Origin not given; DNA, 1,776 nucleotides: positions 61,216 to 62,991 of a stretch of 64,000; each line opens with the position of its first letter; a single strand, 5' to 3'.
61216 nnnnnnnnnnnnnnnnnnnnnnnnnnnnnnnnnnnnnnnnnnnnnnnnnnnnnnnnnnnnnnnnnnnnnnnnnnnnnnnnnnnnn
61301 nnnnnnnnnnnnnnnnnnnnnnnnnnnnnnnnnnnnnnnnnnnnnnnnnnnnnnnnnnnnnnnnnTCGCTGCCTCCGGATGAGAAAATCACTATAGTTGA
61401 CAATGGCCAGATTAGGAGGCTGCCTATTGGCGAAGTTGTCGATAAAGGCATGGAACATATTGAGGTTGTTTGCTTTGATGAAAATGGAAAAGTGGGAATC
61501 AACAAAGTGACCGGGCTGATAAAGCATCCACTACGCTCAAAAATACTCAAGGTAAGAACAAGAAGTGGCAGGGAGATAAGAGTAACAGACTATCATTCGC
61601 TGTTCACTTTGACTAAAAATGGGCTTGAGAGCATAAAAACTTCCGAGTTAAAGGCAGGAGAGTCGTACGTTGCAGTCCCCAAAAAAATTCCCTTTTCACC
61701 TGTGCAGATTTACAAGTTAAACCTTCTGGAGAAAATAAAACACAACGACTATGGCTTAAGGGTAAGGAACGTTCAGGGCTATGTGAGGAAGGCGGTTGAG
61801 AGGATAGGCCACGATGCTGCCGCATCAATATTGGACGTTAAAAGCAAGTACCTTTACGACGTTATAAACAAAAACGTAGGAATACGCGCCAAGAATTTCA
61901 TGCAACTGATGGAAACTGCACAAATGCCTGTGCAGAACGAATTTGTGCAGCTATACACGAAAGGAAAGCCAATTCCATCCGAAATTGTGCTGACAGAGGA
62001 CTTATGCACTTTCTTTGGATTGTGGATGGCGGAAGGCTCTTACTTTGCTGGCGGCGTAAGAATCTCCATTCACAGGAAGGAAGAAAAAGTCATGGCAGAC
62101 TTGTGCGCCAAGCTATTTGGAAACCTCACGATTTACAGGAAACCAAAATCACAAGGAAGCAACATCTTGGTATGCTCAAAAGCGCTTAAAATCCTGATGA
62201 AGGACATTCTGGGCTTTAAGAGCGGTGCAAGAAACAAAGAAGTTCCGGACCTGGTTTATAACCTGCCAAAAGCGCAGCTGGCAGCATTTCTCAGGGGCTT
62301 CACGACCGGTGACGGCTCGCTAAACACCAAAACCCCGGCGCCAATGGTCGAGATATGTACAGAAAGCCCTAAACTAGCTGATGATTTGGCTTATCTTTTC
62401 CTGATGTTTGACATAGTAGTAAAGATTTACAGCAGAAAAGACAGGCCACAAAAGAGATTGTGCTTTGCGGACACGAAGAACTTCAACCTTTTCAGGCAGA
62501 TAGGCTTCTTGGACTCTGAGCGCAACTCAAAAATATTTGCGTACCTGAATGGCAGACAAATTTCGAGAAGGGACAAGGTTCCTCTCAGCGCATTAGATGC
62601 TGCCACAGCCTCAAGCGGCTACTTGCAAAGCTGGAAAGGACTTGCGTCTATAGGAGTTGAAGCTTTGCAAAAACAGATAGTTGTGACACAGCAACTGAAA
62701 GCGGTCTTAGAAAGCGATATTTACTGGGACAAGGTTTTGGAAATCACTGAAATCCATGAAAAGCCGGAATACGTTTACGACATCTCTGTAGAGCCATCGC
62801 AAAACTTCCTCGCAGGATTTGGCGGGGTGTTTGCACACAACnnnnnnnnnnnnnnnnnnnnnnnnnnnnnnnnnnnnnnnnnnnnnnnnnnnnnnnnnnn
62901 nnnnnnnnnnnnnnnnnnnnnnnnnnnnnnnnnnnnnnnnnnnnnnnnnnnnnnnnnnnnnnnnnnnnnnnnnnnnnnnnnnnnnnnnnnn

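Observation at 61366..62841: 492-aa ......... intein in the D1 ATPase domain of CDC48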

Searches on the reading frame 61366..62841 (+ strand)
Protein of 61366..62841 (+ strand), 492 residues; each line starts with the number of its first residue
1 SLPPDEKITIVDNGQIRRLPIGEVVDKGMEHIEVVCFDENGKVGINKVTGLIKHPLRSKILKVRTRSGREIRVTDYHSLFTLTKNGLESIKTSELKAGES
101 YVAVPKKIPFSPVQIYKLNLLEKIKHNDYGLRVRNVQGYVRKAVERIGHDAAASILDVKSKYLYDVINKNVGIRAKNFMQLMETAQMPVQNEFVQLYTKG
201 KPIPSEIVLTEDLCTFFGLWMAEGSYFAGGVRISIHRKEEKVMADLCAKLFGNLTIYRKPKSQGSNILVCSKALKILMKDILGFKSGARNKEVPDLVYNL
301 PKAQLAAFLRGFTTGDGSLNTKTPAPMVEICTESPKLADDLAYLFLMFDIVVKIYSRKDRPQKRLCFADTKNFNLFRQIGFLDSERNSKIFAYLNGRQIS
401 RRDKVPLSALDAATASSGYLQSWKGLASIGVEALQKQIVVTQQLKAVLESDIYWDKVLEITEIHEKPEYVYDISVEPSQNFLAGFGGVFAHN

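Call 6: search_protein_families(library=pfam, proteins=[window:61366-62841:+], max_evalue=0.01)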
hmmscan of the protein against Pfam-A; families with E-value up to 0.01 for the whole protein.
window:61366-62841:+ (492 aa): 2 families
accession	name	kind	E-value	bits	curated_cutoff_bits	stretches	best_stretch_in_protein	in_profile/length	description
PF14890.11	Intein_splicing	-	3.8e-24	85.7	35.8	1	12-492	4-155/155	Intein splicing domain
PF14528.11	LAGLIDADG_3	-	2.5e-11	44.1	22.5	1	304-376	2-77/82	LAGLIDADG-like domain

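Call 7: search_protein_families(library=ncbifam, proteins=[window:61366-62841:+], max_evalue=0.01)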
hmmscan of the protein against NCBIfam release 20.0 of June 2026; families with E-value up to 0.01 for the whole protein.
window:61366-62841:+ (492 aa): 15 families
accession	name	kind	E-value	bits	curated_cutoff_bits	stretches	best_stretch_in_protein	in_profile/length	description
NF011491.0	PRK14898.1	equivalog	6.3e-36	123.8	783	2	9-390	84-418/860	DNA-directed RNA polymerase subunit A''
NF045703.1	rSAM_Tes_intein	exception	4e-24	84.5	1700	1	30-358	202-516/1040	tetraether lipid synthase Tes, intein-containing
NF005852.0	PRK07773.1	equivalog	5.2e-22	78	780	2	287-492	594-826/886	replicative DNA helicase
NF011418.0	PRK14845.1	equivalog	5.6e-17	60.8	756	1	32-390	65-308/1049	translation initiation factor IF-2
NF011303.0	PRK14715.1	equivalog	5.9e-16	56.8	1585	1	29-359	939-1265/1627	DNA-directed DNA polymerase II large subunit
NF003157.0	PRK04132.1-2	equivalog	5.6e-15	54.3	1103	2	13-112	60-165/864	replication factor C small subunit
NF003159.0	PRK04132.1-4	equivalog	1.8e-14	52.7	999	1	24-110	88-173/852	replication factor C small subunit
NF011287.0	PRK14698.1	equivalog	9.2e-12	43.8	1238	2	39-122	292-375/1017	V-type ATP synthase subunit A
TIGR01445.1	intein_Nterm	domain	1.4e-11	45.2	24.5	1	2-81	2-83/83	intein N-terminal splicing region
NF006207.0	PRK08332.1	equivalog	3.6e-11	41.1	2400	1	211-363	1003-1152/1684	vitamin B12-dependent ribonucleotide reductase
NF011302.0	PRK14714.1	equivalog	9.9e-11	39.9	1791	1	21-136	970-1088/1350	DNA-directed DNA polymerase II large subunit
NF038098.1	GyrA_w_intein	exception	8.5e-09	33.9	1850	1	274-399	303-430/1232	intein-containing DNA gyrase subunit A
NF003158.0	PRK04132.1-3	equivalog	1.5e-08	32.2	1750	1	16-109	82-174/1437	replication factor C small subunit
NF038162.1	RtcB_rel_intein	exception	2e-07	29.4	1150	1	21-105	112-191/961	intein-containing RtcB family protein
TIGR01443.1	intein_Cterm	domain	3.4e-05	23.9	15.6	1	469-492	1-23/24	intein C-terminal splicing region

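Call 10: search_solved_structures(query=window:61366-62841:+, show_alignments=3, max_evalue=0.01)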
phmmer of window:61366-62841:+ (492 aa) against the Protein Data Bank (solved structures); distinct sequences matched with E-value up to 0.01: 14.
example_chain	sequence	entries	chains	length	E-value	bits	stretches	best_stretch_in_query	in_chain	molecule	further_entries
2cw7_A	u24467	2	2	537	4.6e-25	91.7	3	14-123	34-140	Endonuclease PI-PkoII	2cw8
5o9j_A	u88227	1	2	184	1.8e-16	63.3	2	10-103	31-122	Transcription initiation factor IIB,Transcription initiation factor IIB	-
5o9i_A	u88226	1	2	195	1.4e-14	57.2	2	21-109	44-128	Transcription initiation factor IIB,Transcription initiation factor IIB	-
7qsu_A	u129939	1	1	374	1.1e-12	50.9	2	39-109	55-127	V-ATPase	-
7qss_A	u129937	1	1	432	1.3e-12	50.7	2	198-492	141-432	V-type ATP synthase alpha chain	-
6rpq_A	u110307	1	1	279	1.2e-11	47.4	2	53-106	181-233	Ubiquitin-like protein SMT3,1108aa long hypothetical cell division control protein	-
7qst_A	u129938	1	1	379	2.8e-08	36.4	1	39-109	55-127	V-type ATP synthase subunit A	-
6rpp_A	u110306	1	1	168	1.5e-06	30.7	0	451-491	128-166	Cell division control protein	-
4o1s_A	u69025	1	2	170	1.6e-06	30.5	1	55-106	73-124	V-type ATP synthase alpha chain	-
6frg_A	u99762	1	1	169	6.6e-05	25.2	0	441-484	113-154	Replicative DNA helicase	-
6frh_A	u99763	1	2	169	6.6e-05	25.2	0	441-484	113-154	Replicative DNA helicase,Replicative DNA helicase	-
6fre_A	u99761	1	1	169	0.00035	22.9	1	374-484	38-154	Replicative DNA helicase,Replicative DNA helicase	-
4o1r_A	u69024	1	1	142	0.00068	21.9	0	450-489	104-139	Replicative DNA helicase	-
1mi8_A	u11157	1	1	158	0.00099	21.4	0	441-484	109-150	DnaB intein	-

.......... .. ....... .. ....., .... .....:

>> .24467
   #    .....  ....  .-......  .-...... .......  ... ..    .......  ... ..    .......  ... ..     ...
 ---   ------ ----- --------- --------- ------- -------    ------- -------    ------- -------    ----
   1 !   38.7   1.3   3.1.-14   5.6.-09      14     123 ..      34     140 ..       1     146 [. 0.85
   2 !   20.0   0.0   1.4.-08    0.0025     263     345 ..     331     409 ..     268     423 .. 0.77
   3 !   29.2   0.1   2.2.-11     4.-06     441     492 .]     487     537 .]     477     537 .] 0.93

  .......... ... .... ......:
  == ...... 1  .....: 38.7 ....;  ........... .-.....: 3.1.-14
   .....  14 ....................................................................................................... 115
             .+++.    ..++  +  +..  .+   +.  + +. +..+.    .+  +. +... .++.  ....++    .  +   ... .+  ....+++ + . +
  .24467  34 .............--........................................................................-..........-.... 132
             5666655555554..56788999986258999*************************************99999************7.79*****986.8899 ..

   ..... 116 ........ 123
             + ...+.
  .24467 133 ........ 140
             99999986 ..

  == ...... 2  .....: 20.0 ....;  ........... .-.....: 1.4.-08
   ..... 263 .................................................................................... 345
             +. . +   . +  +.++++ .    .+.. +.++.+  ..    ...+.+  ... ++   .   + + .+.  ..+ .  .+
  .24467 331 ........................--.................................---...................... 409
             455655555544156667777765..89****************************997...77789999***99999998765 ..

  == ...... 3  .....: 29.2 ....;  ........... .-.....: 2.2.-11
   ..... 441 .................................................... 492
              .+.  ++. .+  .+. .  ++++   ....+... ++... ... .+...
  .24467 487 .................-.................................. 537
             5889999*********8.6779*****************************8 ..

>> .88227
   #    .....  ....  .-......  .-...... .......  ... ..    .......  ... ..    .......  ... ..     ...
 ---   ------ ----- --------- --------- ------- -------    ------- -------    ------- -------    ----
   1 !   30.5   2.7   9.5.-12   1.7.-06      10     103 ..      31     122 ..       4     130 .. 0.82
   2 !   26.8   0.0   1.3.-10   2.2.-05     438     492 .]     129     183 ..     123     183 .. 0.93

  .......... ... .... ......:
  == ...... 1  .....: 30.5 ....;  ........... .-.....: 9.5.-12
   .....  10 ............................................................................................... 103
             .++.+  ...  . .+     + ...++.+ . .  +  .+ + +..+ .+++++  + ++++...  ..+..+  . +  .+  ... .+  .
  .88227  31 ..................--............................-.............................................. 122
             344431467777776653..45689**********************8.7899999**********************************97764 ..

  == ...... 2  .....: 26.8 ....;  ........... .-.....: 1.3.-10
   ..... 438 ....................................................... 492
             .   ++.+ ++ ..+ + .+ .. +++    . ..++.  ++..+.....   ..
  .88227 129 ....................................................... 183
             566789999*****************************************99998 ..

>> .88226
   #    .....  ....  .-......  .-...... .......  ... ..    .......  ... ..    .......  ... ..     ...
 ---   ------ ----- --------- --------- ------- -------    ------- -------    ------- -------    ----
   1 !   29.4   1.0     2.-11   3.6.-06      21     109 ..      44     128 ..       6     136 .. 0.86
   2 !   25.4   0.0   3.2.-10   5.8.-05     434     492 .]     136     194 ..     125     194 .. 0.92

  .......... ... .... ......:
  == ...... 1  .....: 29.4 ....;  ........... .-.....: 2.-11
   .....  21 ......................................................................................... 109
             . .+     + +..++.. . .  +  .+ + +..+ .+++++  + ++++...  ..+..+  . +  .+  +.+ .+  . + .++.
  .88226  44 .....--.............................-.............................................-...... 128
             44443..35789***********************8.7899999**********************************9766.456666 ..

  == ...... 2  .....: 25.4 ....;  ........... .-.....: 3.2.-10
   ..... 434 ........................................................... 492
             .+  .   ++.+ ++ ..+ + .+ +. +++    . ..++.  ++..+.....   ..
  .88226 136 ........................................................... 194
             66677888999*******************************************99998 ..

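Call 15: find_homologous_proteins(query=window:61366-62841:+, max_evalue=0.00001)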
Query window:61366-62841:+ (492 aa): 25 proteins with E <= 0.00001 among 8000 candidates.
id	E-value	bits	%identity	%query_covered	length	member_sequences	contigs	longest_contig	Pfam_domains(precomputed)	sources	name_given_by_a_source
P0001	6.9e-252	854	77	99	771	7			PF02933.24,PF02359.25,PF14528.12,PF00004.36,PF14890.12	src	-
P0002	1.1e-181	623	57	100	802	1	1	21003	PF14528.12,PF00004.36,PF17862.8,PF14890.12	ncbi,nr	ncbi:AAA family ATPase, partial [Candidatus Woesearchaeota archaeon]|nr:AAA family ATPase [Candidatu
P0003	2.5e-173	595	54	100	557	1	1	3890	PF14528.12,PF00004.36,PF14527.12,PF14890.12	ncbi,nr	ncbi:AAA family ATPase, partial [Candidatus Woesearchaeota archaeon]|nr:AAA family ATPase [Candidatu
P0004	4.7e-164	565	54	100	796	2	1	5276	PF02933.24,PF02359.25,PF14528.12,PF00004.36,PF14890.12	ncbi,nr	ncbi:MAG TPA: AAA family ATPase, partial [Candidatus Nanoarchaeia archaeon]|nr:AAA family ATPase [Ca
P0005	4.2e-159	549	52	100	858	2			PF02933.24,PF07724.21,PF02359.25,PF14528.12,PF00004.36,PF05496.19,PF14890.12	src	-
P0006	1.4e-141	491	46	100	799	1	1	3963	PF02359.25,PF14528.12,PF00004.36,PF05496.19,PF14527.12,PF14890.12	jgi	-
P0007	1.7e-112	395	91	41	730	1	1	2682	PF09336.17,PF13173.13,PF07724.21,PF23902.1,PF14528.12,PF00004.36,PF13401.13,PF17862.8,PF07728.21,PF13191.13,PF14890.12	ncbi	ncbi:MAG: AAA family ATPase, partial [Nanoarchaeota archaeon]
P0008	8.0e-93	330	38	100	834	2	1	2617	PF14528.12,PF00004.36,PF17862.8,PF13191.13,PF14890.12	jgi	-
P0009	1.8e-77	279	56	51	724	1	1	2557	PF13173.13,PF00004.36,PF13401.13,PF05496.19,PF17862.8,PF07728.21,PF13191.13,PF14890.12,PF07724.21,PF23902.1,PF14528.12,PF13481.13,PF20720.4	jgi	-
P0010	4.5e-76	275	33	100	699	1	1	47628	PF23902.1,PF14528.12,PF00004.36,PF17862.8,PF14890.12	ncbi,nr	ncbi:AAA family ATPase [Candidatus Woesearchaeota archaeon]|nr:AAA family ATPase [Candidatus Woesear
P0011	8.3e-76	274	47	56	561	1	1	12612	PF02933.24,PF06068.20,PF02359.25,PF00004.36,PF05496.19,PF14890.12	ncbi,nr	ncbi:MAG: AAA family ATPase, partial [Candidatus Aenigmarchaeota archaeon]|nr:AAA family ATPase [Can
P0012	1.1e-74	270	34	100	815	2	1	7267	PF09336.17,PF05204.20,PF14528.12,PF00004.36,PF05496.19,PF17862.8,PF13191.13,PF14890.12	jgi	-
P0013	5.0e-74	268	34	100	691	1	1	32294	PF14528.12,PF00004.36,PF17862.8,PF14890.12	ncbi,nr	ncbi:MAG: AAA family ATPase [Candidatus Diapherotrites archaeon]|nr:AAA family ATPase [Candidatus Di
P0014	2.4e-73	266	58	44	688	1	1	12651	PF09336.17,PF13173.13,PF07724.21,PF23902.1,PF14528.12,PF00004.36,PF05496.19,PF17862.8,PF07728.21,PF13191.13,PF14890.12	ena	-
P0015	4.8e-71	258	88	29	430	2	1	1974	PF02933.24,PF02359.25,PF00004.36,PF14890.12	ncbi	ncbi:MAG: AAA family ATPase, partial [Nanoarchaeota archaeon]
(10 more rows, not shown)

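Call 31: predict_structure(alignment_id=A1)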
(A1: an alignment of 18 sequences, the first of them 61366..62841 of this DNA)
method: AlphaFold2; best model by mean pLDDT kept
length: 492 residues; sequences in the alignment: 18
mean_pLDDT: 90.0   pTM: 0.90
mean pLDDT of the five models: 90.0, 89.4, 88.6, 87.7, 87.6
residues with pLDDT >= 90: 344; 70-90: 121; 50-70: 27; < 50: 0
segments of 3 or more residues with pLDDT < 50: none
pLDDT, mean of each block of 10 residues (from residue 1): 95 95 95 92 93 94 96 93 83 92 94 94 89 91 96 95 90 93 93 83 91 97 94 91 92 92 93 94 93 96 98 93 88 95 97 88 90 93 91 78 73 64 75 70 74 94 92 87 94 76
secondary structure, 60 per line:
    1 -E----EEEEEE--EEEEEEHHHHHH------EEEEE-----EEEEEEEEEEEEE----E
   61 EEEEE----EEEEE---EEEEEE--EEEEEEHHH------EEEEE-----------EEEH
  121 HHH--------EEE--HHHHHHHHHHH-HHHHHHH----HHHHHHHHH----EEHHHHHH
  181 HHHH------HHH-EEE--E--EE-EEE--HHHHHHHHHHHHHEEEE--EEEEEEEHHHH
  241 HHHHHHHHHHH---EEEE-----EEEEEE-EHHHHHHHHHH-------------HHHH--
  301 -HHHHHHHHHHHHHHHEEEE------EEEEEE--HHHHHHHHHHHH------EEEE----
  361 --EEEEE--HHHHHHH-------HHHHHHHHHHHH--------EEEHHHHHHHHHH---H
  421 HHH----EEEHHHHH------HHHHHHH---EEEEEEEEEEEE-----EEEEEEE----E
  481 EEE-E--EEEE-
elements in order: E7-12 E15-20 H21-26 E33-37 E43-55 E60-65 E70-74 E78-83 E86-91 E101-105 E117-119 H120-123 E132-134 H137-147 H149-155 H160-168 H175-184 E195-197 E206-208 H211-223 E224-227 E230-236 H237-251 E255-258 E264-269 H272-281 H295-298 H302-316 E317-320 E327-332 H335-346 E353-356 E363-367 H370-376 H384-395 E404-406 H407-416 H420-423 E428-430 H431-435 H442-448 E452-463 E469-475 E480-483 E488-491

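Call 35: fold_search(model_id=the predicted structure, library=pdb)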
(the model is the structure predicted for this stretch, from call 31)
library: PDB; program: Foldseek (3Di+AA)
matches with E <= 10: 570; with E <= 0.001: 140
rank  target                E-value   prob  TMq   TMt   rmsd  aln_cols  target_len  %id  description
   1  2cw7                  9.0e-29  1.00  0.74  0.68   7.1       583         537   22  Crystal structure of intein homing endonuclease II (released 2006-04-18)
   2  7qss                  2.7e-22  1.00  0.66  0.74   4.6       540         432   20  Crystal structure of homing endonuclease-associated TliVMA intein (C1A) (released 2022-03-30)
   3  7qsu                  2.4e-20  1.00  0.58  0.76   5.5       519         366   20  Crystal structure of homing endonuclease-associated TliVMA intein (C1A, d333-339) (released 2022-03-30)
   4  1dq3                  1.6e-19  1.00  0.58  0.62   6.8       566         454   16  CRYSTAL STRUCTURE OF AN ARCHAEAL INTEIN-ENCODED HOMING ENDONUCLEASE PI-PFUI (released 2000-07-05)
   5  7qst                  1.3e-17  1.00  0.55  0.72   5.6       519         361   19  Crystal structure of homing endonuclease-associated PhoVMA intein (C1A) (released 2022-03-30)
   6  1vde_A                5.1e-11  1.00  0.40  0.44  25.8       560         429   14  PI-SCEI, A HOMING ENDONUCLEASE WITH PROTEIN SPLICING ACTIVITY (released 1998-04-08)
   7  1ef0_A                5.4e-11  1.00  0.40  0.45  25.2       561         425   13  CRYSTAL STRUCTURE OF PI-SCEI MINIPRECURSOR (released 2000-06-07)
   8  1vde_B                4.6e-10  1.00  0.42  0.47  25.6       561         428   13  PI-SCEI, A HOMING ENDONUCLEASE WITH PROTEIN SPLICING ACTIVITY (released 1998-04-08)
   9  1um2_A                2.2e-09  1.00  0.40  0.46  25.9       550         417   15  Crystal Structure of the Vma1-Derived Endonuclease with the Ligated Extein Segment (released 2004-09-22)
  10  1jva_B                2.6e-09  1.00  0.42  0.47  24.8       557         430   12  CRYSTAL STRUCTURE OF THE VMA1-DERIVED ENDONUCLEASE BEARING THE N AND C EXTEIN PROPEPTIDES (released 2002-08-29)
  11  1um2_B                1.8e-08  1.00  0.40  0.46  26.5       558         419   13  Crystal Structure of the Vma1-Derived Endonuclease with the Ligated Extein Segment (released 2004-09-22)
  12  1jva_A                2.1e-08  1.00  0.41  0.45  25.1       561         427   13  CRYSTAL STRUCTURE OF THE VMA1-DERIVED ENDONUCLEASE BEARING THE N AND C EXTEIN PROPEPTIDES (released 2002-08-29)
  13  1ef0_B                2.2e-08  1.00  0.40  0.48  24.9       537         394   14  CRYSTAL STRUCTURE OF PI-SCEI MINIPRECURSOR (released 2000-06-07)
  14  1lws_A                4.1e-08  1.00  0.42  0.47  25.4       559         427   12  Crystal structure of the intein homing endonuclease PI-SceI bound to its recognition sequence (released 2002-09-27)
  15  1dfa                  2.3e-07  1.00  0.37  0.44  19.8       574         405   11  CRYSTAL STRUCTURE OF PI-SCEI IN C2 SPACE GROUP (released 1999-12-08)
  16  5o9i_A                4.3e-07  1.00  0.20  0.55   2.3       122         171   24  Crystal structure of transcription factor IIB Mvu mini-intein (released 2017-11-01)
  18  5o9i_B                8.7e-07  1.00  0.21  0.55   2.4       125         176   25  Crystal structure of transcription factor IIB Mvu mini-intein (released 2017-11-01)
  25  6rpq                  1.3e-05  1.00  0.20  0.39   2.1       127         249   28  Crystal structure of PhoCDC21-1 intein (released 2019-08-14)
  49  2lcj_MODEL_1_A        5.5e-05  1.00  0.20  0.50   3.8       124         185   19  Solution NMR structure of Pab PolII Intein (released 2011-09-21)
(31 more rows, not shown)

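Call 39: find_encoding_contigs(protein=P0007, flank=5000, max_places=3)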
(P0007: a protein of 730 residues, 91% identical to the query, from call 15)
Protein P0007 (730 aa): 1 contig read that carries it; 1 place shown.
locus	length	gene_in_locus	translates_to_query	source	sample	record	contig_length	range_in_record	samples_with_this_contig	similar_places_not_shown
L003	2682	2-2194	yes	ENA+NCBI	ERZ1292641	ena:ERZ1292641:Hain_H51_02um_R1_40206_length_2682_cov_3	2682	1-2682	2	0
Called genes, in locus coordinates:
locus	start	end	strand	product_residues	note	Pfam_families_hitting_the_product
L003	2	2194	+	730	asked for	PF14528:LAGLIDADG_3, PF14890:Intein_splicing, PF00004:AAA, PF13191:AAA_16 (faint), PF13401:AAA_22 (faint), PF17862:AAA_lid_3, PF00004:AAA, PF17862:AAA_lid_3, +5 more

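Call 40: find_encoding_contigs(protein=P0015, flank=5000, max_places=3)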
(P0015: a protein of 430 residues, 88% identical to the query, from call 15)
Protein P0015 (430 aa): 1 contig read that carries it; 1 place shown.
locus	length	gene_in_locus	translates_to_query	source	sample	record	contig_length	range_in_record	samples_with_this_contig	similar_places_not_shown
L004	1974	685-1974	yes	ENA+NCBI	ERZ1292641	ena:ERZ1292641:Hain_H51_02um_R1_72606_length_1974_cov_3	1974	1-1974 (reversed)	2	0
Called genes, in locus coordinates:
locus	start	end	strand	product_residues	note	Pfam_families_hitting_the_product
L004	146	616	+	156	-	-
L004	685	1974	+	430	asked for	PF02359:CDC48_N, PF02933:CDC48_2 (weak), PF00004:AAA, PF14890:Intein_splicing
